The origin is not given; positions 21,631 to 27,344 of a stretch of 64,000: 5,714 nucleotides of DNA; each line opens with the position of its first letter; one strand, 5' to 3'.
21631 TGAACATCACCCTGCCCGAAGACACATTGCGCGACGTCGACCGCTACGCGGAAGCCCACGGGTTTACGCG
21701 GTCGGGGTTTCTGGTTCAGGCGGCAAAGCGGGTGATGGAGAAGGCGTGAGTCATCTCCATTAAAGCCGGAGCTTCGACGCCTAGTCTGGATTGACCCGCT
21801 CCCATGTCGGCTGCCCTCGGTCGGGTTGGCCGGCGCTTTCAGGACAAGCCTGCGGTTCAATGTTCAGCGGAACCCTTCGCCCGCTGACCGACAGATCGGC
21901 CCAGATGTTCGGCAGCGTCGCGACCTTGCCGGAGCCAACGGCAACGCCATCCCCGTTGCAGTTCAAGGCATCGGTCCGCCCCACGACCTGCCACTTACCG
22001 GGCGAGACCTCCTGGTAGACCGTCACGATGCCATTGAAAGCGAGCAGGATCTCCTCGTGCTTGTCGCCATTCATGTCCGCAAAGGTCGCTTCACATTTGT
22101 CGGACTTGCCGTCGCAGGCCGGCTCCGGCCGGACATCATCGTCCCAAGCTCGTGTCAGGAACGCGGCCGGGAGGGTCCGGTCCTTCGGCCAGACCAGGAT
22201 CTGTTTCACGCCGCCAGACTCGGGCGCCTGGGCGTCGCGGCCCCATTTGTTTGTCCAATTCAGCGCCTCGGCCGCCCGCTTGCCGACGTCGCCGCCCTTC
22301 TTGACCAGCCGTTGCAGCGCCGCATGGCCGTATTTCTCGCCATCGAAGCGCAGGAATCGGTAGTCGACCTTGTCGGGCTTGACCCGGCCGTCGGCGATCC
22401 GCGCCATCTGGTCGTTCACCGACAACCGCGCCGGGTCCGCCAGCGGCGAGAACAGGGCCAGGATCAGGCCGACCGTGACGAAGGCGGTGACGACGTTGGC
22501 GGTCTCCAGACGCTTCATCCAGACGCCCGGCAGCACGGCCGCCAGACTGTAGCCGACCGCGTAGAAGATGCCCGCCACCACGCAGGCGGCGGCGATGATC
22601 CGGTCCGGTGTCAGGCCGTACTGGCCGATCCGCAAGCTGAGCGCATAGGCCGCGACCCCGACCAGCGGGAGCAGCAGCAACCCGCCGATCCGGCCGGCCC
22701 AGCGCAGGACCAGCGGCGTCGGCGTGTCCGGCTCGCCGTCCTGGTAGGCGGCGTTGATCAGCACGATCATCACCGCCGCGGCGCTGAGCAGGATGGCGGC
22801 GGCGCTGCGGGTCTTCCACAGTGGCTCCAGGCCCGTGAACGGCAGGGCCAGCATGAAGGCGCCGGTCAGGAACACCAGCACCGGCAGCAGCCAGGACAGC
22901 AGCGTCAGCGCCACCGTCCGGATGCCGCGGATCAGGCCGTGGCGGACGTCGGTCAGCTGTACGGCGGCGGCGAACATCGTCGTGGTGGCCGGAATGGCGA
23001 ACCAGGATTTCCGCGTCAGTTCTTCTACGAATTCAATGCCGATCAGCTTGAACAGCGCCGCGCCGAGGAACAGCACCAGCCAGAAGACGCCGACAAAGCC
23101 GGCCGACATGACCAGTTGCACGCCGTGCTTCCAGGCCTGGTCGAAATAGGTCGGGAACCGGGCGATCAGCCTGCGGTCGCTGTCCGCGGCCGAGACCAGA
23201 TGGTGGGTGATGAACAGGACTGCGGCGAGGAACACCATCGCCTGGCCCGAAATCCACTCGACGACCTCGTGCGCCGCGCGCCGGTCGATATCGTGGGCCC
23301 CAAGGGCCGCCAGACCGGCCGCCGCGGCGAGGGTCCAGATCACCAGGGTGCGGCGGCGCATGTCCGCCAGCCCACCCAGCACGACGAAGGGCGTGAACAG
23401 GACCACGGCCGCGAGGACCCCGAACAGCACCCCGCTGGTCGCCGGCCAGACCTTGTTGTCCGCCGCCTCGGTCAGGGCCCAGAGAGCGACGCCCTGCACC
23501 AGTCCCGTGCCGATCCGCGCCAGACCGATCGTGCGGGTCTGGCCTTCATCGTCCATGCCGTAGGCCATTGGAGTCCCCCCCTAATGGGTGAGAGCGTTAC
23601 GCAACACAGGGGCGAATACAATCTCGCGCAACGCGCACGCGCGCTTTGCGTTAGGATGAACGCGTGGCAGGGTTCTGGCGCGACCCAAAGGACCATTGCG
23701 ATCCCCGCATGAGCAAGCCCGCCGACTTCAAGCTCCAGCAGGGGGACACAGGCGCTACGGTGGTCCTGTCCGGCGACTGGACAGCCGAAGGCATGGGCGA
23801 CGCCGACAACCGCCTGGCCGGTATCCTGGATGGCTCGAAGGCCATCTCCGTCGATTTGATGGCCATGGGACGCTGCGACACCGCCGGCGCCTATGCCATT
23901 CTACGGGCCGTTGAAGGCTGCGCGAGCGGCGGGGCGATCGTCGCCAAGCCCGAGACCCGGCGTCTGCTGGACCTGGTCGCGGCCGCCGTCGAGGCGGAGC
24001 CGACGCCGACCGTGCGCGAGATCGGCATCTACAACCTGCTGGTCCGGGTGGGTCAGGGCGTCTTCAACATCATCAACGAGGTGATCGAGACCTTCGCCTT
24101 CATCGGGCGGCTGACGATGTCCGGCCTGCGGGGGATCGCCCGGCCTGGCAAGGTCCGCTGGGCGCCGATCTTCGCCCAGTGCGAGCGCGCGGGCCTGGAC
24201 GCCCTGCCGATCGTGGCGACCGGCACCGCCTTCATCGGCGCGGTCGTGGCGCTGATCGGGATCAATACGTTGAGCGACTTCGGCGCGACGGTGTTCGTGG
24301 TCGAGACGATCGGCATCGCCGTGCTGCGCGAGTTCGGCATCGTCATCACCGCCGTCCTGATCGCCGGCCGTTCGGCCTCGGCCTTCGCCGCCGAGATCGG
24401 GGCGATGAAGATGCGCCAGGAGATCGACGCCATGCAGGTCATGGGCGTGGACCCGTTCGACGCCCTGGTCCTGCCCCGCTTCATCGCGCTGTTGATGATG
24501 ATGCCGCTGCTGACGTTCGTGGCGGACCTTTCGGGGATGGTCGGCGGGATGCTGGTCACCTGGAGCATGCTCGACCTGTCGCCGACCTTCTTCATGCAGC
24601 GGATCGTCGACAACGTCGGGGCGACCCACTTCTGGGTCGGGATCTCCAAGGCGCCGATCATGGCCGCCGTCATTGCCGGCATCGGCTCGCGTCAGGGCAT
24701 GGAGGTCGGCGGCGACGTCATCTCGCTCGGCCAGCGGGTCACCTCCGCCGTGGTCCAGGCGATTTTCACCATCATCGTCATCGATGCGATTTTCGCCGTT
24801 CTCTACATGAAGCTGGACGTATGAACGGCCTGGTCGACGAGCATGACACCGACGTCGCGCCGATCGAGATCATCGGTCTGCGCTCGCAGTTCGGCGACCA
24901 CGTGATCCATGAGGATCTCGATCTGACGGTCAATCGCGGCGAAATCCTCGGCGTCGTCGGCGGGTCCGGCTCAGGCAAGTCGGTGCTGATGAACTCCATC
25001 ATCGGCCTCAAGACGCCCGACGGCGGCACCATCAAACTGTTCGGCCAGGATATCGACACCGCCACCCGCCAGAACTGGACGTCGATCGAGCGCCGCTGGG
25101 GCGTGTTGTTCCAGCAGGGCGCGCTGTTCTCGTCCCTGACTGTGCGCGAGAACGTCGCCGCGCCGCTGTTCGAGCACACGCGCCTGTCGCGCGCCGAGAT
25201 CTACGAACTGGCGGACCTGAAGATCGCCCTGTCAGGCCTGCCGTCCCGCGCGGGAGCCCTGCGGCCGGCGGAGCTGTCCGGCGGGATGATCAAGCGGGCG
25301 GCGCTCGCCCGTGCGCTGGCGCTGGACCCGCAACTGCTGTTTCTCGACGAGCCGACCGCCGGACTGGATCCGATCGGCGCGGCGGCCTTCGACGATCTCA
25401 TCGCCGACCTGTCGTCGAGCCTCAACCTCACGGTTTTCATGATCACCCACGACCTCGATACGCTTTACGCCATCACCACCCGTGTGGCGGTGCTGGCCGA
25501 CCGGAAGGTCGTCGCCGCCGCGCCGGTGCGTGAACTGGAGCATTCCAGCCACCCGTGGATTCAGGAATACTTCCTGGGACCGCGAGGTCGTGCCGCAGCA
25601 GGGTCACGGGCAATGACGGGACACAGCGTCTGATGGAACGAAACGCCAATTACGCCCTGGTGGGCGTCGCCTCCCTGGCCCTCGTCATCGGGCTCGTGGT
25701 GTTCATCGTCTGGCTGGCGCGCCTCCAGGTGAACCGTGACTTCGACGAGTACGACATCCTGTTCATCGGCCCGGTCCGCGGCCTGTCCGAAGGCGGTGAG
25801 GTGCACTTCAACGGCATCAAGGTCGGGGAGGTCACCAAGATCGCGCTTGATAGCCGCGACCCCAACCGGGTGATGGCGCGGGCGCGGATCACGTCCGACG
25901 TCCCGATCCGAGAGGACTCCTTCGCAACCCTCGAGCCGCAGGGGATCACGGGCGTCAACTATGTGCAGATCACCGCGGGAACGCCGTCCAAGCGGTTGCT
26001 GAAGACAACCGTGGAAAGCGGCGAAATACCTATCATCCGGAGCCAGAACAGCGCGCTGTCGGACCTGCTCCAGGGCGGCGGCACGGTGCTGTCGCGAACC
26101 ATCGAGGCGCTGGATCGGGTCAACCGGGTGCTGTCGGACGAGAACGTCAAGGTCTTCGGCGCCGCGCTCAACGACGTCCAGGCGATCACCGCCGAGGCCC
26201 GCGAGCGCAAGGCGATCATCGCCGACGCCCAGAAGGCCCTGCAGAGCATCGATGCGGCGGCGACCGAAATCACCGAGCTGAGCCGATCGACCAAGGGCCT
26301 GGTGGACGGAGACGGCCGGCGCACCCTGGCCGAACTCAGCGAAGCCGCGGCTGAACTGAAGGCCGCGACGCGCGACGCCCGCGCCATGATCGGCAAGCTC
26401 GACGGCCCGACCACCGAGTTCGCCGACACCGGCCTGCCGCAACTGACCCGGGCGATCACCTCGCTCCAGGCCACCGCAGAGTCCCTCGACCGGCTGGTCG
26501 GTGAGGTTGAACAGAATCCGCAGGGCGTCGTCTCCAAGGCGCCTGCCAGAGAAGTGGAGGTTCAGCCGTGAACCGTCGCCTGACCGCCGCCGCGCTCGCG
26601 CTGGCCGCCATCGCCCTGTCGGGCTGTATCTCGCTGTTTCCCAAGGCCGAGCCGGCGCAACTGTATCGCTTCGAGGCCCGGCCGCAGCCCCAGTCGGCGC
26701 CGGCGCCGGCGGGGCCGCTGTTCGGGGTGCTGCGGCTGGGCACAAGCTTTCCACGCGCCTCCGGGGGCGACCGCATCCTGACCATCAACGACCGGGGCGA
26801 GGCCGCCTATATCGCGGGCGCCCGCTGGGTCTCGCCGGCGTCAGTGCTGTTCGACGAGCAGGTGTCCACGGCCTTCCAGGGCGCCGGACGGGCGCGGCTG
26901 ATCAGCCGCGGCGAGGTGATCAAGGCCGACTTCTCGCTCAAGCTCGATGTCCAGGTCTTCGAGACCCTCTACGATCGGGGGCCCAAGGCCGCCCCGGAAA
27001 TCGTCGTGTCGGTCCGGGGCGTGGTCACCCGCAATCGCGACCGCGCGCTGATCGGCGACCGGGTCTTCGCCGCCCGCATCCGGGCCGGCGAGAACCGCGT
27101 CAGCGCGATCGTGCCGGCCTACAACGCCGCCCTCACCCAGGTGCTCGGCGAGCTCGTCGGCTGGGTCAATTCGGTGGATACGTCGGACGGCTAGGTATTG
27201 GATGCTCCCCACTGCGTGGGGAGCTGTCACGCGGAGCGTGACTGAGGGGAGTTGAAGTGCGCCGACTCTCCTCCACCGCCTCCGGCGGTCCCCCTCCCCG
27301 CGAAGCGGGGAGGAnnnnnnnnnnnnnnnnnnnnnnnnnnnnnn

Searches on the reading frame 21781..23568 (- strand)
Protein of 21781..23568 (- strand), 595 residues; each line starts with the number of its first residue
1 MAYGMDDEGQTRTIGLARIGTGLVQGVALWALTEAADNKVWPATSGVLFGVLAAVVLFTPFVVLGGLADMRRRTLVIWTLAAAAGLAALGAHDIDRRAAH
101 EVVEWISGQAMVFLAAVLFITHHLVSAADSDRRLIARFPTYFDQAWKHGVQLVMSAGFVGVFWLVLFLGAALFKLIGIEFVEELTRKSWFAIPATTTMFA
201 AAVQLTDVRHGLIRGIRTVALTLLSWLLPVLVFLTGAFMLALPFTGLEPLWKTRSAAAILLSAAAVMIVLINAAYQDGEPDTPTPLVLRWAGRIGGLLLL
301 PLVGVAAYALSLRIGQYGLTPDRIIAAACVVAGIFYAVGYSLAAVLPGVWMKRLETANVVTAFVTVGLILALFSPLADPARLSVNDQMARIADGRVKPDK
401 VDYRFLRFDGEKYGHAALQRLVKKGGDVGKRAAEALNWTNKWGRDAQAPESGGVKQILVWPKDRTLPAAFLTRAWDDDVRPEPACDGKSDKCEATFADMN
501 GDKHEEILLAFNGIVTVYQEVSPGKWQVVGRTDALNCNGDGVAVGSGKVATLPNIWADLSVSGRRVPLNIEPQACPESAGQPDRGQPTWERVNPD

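Call 92: search_protein_families(library=pfam, proteins=[window:21781-23568:-], max_evalue=0.001)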
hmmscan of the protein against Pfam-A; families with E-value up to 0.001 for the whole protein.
window:21781-23568:- (595 aa): 1 family
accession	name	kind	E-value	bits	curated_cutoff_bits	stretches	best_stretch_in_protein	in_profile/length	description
PF13687.11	DUF4153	-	4.6e-13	49.5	27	1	59-406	9-359/373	Domain of unknown function (DUF4153)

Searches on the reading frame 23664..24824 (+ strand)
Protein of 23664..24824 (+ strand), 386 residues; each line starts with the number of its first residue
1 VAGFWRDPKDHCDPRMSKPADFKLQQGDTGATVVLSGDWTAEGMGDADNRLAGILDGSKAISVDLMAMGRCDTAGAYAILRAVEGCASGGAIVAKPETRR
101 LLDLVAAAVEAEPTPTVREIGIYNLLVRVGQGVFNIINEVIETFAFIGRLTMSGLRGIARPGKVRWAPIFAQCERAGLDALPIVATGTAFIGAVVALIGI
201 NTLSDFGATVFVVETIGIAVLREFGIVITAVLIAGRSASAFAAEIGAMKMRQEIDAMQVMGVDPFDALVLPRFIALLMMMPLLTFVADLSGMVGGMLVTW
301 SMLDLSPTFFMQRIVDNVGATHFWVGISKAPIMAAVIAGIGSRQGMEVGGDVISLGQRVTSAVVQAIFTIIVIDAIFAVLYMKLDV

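Call 92: search_protein_families(library=pfam, proteins=[window:23664-24824:+], max_evalue=0.001)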
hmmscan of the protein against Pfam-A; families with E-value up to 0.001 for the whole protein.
window:23664-24824:+ (386 aa): 2 families
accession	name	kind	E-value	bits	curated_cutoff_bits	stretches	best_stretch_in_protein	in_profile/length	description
PF02405.21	MlaE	-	1.1e-66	224.9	22.5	1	170-380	2-212/212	Permease MlaE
PF13466.11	STAS_2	-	5.5e-06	26.9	29.2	1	33-107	1-76/80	STAS domain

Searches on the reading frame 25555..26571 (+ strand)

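Call 92: search_protein_families(library=pfam, proteins=[window:25555-26571:+], max_evalue=0.001)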
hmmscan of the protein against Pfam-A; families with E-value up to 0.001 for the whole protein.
window:25555-26571:+ (338 aa): 1 family
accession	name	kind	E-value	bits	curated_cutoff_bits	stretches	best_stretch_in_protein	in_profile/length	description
PF02470.25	MlaD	-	3.1e-16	59.8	25.1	1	74-142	12-81/81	MlaD protein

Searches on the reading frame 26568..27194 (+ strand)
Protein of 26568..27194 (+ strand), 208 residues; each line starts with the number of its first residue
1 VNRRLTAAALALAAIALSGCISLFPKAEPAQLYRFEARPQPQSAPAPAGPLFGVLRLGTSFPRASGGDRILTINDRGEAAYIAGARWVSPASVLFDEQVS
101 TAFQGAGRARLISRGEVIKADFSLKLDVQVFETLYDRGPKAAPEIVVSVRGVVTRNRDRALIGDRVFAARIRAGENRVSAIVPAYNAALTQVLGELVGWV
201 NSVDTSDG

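Call 92: search_protein_families(library=pfam, proteins=[window:26568-27194:+], max_evalue=0.001)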
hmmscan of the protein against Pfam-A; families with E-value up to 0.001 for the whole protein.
window:26568-27194:+ (208 aa): 1 family
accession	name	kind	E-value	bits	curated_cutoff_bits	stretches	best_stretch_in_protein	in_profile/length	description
PF03886.18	ABC_trans_aux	-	1.7e-07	31.4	26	1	38-195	5-159/161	ABC-type transport auxiliary lipoprotein component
